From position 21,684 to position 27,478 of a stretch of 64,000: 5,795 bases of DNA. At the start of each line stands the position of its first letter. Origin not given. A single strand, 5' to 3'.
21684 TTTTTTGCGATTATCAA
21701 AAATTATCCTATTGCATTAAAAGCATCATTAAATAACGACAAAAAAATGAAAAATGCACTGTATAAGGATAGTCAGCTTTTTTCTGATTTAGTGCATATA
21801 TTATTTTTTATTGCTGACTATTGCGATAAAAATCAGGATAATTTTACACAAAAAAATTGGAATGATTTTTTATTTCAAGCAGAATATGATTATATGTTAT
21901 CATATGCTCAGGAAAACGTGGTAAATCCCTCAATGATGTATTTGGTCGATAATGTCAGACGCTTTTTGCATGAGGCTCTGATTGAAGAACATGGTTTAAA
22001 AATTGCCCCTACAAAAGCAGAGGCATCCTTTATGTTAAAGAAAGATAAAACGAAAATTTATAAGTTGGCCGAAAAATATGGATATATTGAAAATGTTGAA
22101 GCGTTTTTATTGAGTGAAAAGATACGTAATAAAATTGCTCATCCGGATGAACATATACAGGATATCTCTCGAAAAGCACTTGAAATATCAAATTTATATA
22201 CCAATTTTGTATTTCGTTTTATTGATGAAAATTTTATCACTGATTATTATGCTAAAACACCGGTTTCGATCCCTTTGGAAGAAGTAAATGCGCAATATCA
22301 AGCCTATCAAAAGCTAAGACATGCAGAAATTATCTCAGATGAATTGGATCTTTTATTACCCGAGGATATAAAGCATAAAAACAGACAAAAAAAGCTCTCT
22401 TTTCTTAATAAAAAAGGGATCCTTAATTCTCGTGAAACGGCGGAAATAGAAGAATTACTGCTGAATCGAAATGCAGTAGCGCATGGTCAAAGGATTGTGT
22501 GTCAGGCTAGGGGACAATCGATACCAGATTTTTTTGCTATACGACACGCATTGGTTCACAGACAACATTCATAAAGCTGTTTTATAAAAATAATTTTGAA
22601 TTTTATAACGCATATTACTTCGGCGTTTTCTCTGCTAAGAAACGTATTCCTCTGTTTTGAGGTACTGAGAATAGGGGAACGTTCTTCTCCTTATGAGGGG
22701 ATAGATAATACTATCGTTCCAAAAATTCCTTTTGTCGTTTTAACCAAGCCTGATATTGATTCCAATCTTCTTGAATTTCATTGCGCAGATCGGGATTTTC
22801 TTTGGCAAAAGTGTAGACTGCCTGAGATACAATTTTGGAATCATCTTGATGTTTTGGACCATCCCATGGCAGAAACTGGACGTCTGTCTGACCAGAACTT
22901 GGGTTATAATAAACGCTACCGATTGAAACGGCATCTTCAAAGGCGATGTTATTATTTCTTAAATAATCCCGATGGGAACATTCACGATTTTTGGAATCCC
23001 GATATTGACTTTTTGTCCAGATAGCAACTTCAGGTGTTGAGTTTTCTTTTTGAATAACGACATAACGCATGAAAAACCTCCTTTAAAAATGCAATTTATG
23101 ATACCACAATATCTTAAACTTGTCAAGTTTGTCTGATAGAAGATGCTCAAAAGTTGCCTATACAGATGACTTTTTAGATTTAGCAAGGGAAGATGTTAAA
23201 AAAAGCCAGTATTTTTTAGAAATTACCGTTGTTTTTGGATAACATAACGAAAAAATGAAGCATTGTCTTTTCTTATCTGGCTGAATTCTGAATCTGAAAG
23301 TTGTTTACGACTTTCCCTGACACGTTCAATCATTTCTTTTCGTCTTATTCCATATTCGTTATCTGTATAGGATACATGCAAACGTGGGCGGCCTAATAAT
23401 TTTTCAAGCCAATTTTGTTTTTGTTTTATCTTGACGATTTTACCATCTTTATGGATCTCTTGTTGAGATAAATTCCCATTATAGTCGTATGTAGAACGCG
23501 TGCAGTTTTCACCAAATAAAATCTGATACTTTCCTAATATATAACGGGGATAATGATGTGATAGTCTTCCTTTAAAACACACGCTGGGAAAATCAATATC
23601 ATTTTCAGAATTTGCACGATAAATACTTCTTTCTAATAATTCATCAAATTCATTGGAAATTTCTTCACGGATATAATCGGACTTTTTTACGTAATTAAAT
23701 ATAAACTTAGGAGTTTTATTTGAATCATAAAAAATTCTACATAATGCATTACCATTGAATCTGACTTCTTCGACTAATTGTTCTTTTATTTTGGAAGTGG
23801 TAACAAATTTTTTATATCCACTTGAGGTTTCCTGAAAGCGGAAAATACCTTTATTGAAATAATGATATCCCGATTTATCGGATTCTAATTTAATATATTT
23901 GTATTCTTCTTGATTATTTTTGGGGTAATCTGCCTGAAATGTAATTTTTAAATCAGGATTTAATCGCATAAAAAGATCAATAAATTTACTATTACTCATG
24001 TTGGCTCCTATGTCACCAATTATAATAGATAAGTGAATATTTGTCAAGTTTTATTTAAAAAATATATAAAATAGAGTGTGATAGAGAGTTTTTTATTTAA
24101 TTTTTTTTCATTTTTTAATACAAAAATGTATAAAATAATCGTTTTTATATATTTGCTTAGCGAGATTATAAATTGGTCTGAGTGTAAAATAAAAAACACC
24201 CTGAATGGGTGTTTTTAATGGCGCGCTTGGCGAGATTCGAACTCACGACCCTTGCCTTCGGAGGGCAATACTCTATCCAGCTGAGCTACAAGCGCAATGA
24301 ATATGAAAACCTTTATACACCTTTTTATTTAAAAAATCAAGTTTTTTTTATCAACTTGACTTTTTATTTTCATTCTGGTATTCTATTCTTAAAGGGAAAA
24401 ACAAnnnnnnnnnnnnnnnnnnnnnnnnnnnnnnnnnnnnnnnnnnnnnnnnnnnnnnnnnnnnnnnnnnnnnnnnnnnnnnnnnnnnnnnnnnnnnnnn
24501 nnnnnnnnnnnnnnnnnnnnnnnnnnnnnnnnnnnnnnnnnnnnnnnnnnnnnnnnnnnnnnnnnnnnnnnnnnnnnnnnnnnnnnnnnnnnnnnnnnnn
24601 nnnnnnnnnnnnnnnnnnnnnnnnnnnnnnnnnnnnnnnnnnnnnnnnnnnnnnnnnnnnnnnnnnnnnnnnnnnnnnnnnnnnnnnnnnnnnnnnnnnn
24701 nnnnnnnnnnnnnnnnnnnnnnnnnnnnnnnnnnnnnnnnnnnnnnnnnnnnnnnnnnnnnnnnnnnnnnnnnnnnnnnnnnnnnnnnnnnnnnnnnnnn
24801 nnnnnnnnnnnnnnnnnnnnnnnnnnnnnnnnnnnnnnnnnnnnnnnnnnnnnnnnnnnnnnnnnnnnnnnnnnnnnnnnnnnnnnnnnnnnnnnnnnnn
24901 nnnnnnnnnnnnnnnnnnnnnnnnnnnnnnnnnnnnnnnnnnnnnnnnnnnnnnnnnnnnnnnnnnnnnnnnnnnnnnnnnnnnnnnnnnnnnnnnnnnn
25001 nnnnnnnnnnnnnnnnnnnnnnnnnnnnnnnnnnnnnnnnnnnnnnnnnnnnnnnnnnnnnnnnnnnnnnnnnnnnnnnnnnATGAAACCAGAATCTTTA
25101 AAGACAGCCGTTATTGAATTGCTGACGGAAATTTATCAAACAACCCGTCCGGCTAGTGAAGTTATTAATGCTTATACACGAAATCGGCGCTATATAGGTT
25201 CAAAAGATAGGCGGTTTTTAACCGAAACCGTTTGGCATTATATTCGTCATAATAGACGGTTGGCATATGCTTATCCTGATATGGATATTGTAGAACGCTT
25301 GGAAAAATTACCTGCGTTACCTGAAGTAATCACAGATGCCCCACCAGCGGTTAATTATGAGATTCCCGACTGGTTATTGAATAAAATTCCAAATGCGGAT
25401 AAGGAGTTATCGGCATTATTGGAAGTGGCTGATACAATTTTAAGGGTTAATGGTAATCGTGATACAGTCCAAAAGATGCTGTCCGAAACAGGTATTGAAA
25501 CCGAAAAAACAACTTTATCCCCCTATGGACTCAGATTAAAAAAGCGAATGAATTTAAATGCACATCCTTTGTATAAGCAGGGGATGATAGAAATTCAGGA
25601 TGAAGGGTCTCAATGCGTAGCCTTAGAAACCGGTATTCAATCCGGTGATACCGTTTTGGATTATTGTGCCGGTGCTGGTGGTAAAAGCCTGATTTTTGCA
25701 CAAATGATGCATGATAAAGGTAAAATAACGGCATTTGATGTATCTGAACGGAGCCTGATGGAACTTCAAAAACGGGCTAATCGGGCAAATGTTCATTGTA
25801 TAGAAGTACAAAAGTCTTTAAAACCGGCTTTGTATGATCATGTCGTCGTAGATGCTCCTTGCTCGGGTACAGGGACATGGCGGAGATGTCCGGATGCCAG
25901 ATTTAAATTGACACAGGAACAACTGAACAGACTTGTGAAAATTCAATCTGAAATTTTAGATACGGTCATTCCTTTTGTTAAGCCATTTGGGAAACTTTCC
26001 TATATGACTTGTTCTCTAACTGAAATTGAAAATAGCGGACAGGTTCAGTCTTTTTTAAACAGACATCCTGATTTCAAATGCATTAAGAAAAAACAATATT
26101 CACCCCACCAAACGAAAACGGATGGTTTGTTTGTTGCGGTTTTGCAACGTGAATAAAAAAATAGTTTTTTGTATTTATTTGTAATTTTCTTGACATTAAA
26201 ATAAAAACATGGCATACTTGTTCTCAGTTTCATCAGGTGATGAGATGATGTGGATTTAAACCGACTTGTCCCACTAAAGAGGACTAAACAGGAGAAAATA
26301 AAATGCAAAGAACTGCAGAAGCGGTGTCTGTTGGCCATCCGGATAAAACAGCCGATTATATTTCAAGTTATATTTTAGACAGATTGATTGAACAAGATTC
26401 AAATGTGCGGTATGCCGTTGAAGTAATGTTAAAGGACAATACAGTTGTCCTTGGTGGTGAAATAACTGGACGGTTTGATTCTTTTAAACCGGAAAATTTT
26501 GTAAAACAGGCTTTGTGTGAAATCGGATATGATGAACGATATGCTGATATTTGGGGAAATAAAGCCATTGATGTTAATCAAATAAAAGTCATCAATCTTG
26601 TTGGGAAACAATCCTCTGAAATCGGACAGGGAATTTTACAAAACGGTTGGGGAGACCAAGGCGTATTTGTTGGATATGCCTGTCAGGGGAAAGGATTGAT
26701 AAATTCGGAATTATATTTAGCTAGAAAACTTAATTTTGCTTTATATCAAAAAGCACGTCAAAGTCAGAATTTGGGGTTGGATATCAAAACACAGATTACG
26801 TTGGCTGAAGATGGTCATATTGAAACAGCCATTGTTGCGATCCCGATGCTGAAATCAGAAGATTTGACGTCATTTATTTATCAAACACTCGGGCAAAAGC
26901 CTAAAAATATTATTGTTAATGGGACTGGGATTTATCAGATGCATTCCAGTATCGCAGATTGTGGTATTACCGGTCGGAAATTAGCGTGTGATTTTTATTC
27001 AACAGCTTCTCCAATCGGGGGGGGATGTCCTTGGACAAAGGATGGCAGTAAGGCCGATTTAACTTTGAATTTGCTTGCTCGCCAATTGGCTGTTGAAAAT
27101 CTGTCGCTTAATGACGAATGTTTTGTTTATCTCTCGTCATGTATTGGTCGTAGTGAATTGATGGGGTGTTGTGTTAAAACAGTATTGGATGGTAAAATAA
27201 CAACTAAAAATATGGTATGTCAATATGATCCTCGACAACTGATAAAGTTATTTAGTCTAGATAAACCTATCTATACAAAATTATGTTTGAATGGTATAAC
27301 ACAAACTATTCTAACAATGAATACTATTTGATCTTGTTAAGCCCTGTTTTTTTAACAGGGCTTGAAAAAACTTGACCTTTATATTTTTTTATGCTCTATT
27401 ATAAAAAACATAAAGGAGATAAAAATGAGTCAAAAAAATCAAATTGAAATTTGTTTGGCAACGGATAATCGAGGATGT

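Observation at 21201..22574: Orphan 457-aa protein with two Cas13-style R-N-x3-H HEPN motifs, plus a third RxxxxH, in a tRNA-bounded accessory islet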

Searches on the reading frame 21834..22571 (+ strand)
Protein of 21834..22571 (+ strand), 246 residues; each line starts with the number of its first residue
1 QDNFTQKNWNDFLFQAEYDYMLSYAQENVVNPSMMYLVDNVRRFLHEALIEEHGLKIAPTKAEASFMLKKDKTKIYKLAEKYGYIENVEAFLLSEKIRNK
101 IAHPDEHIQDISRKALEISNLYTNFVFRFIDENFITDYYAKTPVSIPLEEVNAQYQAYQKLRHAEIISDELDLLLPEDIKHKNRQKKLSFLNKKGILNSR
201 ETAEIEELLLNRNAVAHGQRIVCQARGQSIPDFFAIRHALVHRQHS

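Call 44: predict_structure(alignment_id=A3)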
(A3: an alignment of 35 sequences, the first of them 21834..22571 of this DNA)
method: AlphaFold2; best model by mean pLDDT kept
length: 246 residues; sequences in the alignment: 35
mean_pLDDT: 88.6   pTM: 0.80
mean pLDDT of the five models: 88.6, 88.3, 87.1, 87.0, 86.1
residues with pLDDT >= 90: 151; 70-90: 75; 50-70: 14; < 50: 6
segments of 3 or more residues with pLDDT < 50: 222-226
pLDDT, mean of each block of 10 residues (from residue 1): 82 93 88 91 97 98 97 98 97 93 73 82 91 88 81 88 91 96 95 95 91 78 54 88 90
secondary structure, 60 per line:
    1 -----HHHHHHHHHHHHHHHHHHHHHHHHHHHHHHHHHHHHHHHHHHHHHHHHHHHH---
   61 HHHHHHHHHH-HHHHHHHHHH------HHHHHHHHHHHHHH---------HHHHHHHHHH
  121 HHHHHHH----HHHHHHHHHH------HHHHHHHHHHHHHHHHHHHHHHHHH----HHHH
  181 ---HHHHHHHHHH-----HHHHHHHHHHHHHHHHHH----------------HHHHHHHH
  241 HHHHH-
elements in order: H6-57 H61-70 H72-81 H88-101 H111-127 H132-141 H148-172 H177-180 H184-193 H199-216 H233-245

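Call 47: fold_search(model_id=the predicted structure, library=pdb)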
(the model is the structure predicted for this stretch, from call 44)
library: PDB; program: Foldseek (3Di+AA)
matches with E <= 10: 120; with E <= 0.001: 0
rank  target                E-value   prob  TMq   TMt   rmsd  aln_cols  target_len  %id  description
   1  6kcr_C                9.6e-01  0.80  0.21  0.31  14.3       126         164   12  X-ray structure of the MtlR-HPr complex from Escherichia coli (released 2019-10-09)
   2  9goa_A                1.2e+00  0.14  0.19  0.07  19.3       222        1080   15  Pore state of alpha-Latrotoxin (released 2024-10-16)
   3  7sqc_1Y               1.4e+00  0.08  0.17  0.16  31.1       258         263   14  Ciliary C1 central pair apparatus isolated from Chlamydomonas reinhardtii (released 2022-04-13)
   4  1ylm_A                1.5e+00  0.63  0.23  0.37   9.2       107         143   14  Structure of Cytosolic Protein of Unknown Function YutE from Bacillus subtilis (released 2005-03-01)
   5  9a3i_P                1.7e+00  0.09  0.18  0.12  14.1       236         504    9  Parathyroid hormone receptor type 1 in complex with a long-acting parathyroid hormone analog and arrestin 2 (6u1n-base (released 2023-03-27)
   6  2zev_A                1.8e+00  0.08  0.18  0.16  21.8       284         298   14  S. Cerevisiae Geranylgeranyl Pyrophosphate Synthase in Complex with Magnesium, IPP and BPH-715 (released 2008-12-23)
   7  7sqc_1F               1.9e+00  0.08  0.18  0.19  28.1       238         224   12  Ciliary C1 central pair apparatus isolated from Chlamydomonas reinhardtii (released 2022-04-13)
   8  8xeh_D                2.2e+00  0.66  0.29  0.50  10.2       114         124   12  Crystal structure of HEPN-MNT complex (released 2024-12-18)
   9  6w2q                  2.3e+00  0.08  0.16  0.19  18.4       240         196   15  Junction 34, DHR53-DHR4 (released 2020-04-15)
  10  1wwp_A                2.5e+00  0.69  0.31  0.56   9.2       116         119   14  Crystal structure of ttk003001694 from Thermus Thermophilus HB8 (released 2005-07-12)
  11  8uao_A                2.5e+00  0.07  0.18  0.19  17.8       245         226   14  DpHF18 filament (released 2024-04-10)
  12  8xdj_A                2.7e+00  0.60  0.30  0.49  10.2       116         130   11  Crystal structure of AMPylated HEPN toxin (released 2024-12-18)
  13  7p54_A                2.7e+00  0.02  0.12  0.09  29.7       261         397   10  Cryo-EM structure of human TTYH2 in GDN (released 2021-08-11)
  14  7bxo_F                2.8e+00  0.21  0.15  0.25   9.7        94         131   14  Crystal structure of the toxin-antitoxin with AMP-PNP (released 2020-09-30)
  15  9qn7_A                3.0e+00  0.03  0.13  0.11  23.5       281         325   13  Structure of talin in complex with a peptide fragment (released 2025-10-08)
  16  7ae8_B                3.1e+00  0.38  0.25  0.38   7.1       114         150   18  Crystal structure of HEPN(R102A) toxin (released 2020-12-30)
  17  7ae8_D                3.1e+00  0.33  0.25  0.38  10.7       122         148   19  Crystal structure of HEPN(R102A) toxin (released 2020-12-30)
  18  6m6u_D                3.3e+00  0.30  0.22  0.37   8.5       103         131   12  Crystal structure the toxin-antitoxin MntA-HpeT mutant-D39ED41E (released 2020-09-30)
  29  7ae8_A                3.9e+00  0.25  0.25  0.37  11.6       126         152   18  Crystal structure of HEPN(R102A) toxin (released 2020-12-30)
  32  7bxo_G                4.3e+00  0.41  0.25  0.44   4.4       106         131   14  Crystal structure of the toxin-antitoxin with AMP-PNP (released 2020-09-30)
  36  7ae8_C                4.8e+00  0.20  0.25  0.40  13.2       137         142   18  Crystal structure of HEPN(R102A) toxin (released 2020-12-30)
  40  7bxo_D                5.0e+00  0.18  0.21  0.36  12.1       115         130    9  Crystal structure of the toxin-antitoxin with AMP-PNP (released 2020-09-30)
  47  6m6u_I                5.5e+00  0.38  0.29  0.49   4.4        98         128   13  Crystal structure the toxin-antitoxin MntA-HpeT mutant-D39ED41E (released 2020-09-30)
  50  5yep_B                5.8e+00  0.28  0.22  0.38   7.5       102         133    9  Crystal structure of SO_3166-SO_3165 from Shewanella oneidensis (released 2018-03-28)
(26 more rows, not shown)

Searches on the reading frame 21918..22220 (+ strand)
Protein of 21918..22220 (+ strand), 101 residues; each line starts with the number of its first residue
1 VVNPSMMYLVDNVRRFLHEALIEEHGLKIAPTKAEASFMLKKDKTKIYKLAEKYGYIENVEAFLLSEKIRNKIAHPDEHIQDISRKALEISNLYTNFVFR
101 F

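Call 83: search_solved_structures(query=A8, max_evalue=10, show_alignments=3)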
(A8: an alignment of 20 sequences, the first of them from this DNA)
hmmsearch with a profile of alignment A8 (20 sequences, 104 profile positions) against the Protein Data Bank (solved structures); distinct sequences matched with E-value up to 10: 2.
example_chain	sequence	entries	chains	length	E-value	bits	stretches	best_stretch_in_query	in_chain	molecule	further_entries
7ood_w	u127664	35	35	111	0.66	13.2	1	8-65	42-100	50S ribosomal protein L29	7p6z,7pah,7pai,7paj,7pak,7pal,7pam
9scu_CF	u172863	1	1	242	8.2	9.7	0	30-67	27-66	Large ribosomal subunit protein uL30y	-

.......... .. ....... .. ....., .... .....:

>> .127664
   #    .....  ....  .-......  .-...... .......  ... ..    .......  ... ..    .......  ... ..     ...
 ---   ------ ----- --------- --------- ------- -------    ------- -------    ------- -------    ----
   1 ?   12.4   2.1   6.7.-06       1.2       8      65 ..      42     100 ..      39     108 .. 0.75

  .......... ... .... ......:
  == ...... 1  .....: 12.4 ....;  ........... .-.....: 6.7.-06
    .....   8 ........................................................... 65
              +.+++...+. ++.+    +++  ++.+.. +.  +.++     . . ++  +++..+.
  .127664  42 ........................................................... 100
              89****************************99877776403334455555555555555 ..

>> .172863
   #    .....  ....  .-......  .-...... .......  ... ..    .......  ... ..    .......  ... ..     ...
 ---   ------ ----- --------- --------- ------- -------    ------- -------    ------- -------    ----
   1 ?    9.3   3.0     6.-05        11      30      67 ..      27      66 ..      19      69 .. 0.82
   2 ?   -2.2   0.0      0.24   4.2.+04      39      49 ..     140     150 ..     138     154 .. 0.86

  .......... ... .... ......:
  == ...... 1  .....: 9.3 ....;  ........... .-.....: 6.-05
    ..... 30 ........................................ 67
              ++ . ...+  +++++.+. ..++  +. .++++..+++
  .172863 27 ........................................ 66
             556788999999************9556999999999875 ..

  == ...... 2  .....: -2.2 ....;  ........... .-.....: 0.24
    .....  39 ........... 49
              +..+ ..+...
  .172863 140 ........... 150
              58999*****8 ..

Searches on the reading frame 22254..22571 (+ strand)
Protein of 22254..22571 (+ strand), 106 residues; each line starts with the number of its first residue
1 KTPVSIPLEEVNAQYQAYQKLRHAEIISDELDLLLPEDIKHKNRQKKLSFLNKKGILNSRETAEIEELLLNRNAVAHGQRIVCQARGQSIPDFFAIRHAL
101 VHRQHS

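Call 82: search_solved_structures(query=A7, max_evalue=10, show_alignments=3)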
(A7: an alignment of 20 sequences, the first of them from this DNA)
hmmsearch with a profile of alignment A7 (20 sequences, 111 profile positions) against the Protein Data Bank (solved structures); distinct sequences matched with E-value up to 10: 5.
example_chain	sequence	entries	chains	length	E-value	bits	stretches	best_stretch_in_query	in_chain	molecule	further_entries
1r4m_A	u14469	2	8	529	0.14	15.3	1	42-77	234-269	amyloid beta precursor protein-binding protein 1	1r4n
1tt5_A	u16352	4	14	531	0.14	15.3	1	42-77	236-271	amyloid protein-binding protein 1 | NEDD8-activating enzyme E1 regulatory subunit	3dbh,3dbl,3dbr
3pp5_A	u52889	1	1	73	0.5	13.5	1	9-74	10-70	Brk1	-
9h3g_AR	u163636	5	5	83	0.63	13.2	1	65-96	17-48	60S ribosomal protein L29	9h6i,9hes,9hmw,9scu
6ukn_A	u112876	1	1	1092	0.99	12.6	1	42-99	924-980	Solute carrier family 12 member 7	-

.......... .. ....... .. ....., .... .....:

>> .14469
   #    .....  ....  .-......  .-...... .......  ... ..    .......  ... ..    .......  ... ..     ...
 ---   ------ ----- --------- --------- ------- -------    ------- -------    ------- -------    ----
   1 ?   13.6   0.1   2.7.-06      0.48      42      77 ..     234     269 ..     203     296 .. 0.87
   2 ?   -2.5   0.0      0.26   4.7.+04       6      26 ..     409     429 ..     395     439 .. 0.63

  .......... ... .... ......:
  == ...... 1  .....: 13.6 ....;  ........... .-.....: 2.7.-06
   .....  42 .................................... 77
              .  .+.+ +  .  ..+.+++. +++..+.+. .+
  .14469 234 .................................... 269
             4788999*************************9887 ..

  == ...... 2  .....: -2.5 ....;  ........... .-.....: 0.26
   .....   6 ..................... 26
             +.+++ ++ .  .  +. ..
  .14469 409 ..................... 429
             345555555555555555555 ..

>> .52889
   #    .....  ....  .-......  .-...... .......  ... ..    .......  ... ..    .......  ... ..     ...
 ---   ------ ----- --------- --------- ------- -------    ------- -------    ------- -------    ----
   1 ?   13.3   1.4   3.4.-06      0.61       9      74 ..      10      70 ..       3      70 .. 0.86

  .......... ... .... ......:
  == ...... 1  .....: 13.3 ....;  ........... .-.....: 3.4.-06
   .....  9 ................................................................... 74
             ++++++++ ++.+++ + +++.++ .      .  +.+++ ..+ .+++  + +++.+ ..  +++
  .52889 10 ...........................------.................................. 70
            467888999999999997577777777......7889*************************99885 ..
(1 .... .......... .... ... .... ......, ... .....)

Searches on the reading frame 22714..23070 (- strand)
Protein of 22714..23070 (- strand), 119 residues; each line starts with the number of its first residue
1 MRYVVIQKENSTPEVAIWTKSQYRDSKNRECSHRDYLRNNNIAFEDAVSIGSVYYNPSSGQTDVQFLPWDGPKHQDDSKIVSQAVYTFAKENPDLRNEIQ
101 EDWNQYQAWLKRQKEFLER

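Call 4: search_protein_families(library=pfam, proteins=[window:22714-23070:-], max_evalue=1)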
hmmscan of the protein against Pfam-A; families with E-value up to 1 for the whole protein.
window:22714-23070:- (119 aa): 1 family
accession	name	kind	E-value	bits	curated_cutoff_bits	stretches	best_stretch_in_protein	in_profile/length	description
PF25815.1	CTHRC1_C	-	0.013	16.2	27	1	4-59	26-81/137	CTHRC1, C-terminal domain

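Call 5: search_protein_families(library=padloc, proteins=[window:22714-23070:-], max_evalue=1)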
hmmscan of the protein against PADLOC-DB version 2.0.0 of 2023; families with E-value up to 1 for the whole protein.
window:22714-23070:- (119 aa): 0 families

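Call 6: search_protein_families(library=ncbifam, proteins=[window:22714-23070:-], max_evalue=1)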
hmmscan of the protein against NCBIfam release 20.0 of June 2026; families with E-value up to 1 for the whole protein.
window:22714-23070:- (119 aa): 1 family
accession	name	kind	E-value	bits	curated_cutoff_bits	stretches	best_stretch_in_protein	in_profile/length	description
NF009839.0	PRK13314.1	equivalog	0.12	12.3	115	1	7-47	55-96/107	heme oxygenase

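Call 48: search_protein_families(library=phrogs, proteins=[window:22714-23070:-], max_evalue=0.1)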
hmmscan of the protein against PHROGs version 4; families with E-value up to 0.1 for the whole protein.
window:22714-23070:- (119 aa): 0 families

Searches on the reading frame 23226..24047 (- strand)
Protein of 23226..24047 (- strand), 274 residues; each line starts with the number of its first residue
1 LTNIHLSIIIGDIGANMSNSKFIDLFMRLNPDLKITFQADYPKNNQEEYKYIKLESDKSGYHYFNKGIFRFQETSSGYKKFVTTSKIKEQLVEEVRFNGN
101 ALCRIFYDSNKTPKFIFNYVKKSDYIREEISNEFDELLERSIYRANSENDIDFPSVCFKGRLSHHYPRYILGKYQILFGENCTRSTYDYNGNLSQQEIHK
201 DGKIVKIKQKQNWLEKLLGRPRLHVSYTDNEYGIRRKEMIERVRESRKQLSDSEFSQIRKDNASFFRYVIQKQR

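Call 4: search_protein_families(library=pfam, proteins=[window:23226-24047:-], max_evalue=1)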
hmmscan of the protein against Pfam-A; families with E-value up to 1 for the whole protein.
window:23226-24047:- (274 aa): 1 family
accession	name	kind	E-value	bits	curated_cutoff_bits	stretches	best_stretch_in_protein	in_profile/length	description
PF15653.11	Tox-URI2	-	0.23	12.2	20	1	194-233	27-66/86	URI fold toxin 2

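Call 5: search_protein_families(library=padloc, proteins=[window:23226-24047:-], max_evalue=1)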
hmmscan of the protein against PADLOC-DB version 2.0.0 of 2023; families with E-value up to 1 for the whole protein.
window:23226-24047:- (274 aa): 0 families

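Call 6: search_protein_families(library=ncbifam, proteins=[window:23226-24047:-], max_evalue=1)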
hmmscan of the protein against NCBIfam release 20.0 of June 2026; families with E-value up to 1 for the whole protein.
window:23226-24047:- (274 aa): 2 families
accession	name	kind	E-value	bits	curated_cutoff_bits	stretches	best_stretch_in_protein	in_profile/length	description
NF011920.0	PRK15391.1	subfamily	0.01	14.2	1094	1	18-106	147-227/548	class I fumarate hydratase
NF011919.0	PRK15390.1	equivalog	0.017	13.4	1105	1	18-106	147-227/548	class I fumarate hydratase FumA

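Call 48: search_protein_families(library=phrogs, proteins=[window:23226-24047:-], max_evalue=0.1)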
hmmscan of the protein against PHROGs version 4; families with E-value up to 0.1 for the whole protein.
window:23226-24047:- (274 aa): 0 families

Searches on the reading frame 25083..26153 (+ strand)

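Call 69: search_protein_families(library=pfam, proteins=[window:25083-26153:+], max_evalue=0.00001)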
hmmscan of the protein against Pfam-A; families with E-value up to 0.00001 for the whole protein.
window:25083-26153:+ (357 aa): 1 family
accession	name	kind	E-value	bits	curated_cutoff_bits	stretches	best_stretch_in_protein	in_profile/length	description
PF01189.24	Methyltr_RsmB-F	-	3.8e-36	125.1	27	1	186-354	7-198/199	16S rRNA methyltransferase RsmB/F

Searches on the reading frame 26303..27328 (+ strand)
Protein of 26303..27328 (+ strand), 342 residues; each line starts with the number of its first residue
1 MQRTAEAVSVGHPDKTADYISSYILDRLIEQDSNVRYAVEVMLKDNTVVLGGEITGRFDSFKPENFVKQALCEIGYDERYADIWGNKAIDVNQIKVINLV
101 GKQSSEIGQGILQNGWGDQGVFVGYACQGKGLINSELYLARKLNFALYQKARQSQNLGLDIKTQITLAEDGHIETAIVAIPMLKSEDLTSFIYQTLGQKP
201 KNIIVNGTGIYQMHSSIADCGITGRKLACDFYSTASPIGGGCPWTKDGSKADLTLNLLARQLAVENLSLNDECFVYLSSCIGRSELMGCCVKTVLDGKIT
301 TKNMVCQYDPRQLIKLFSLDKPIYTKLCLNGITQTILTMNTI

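Call 69: search_protein_families(library=pfam, proteins=[window:26303-27328:+], max_evalue=0.00001)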
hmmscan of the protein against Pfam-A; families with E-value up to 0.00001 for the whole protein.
window:26303-27328:+ (342 aa): 3 families
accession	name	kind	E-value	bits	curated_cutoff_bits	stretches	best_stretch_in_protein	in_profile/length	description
PF00438.25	S-AdoMet_synt_N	-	2.5e-21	76.5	33.1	1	4-104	5-98/99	S-adenosylmethionine synthetase, N-terminal domain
PF02773.21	S-AdoMet_synt_C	-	3.2e-15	56.7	25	1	216-331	4-127/138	S-adenosylmethionine synthetase, C-terminal domain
PF02772.21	S-AdoMet_synt_M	-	2.9e-06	27.8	29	1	114-179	2-71/120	S-adenosylmethionine synthetase, central domain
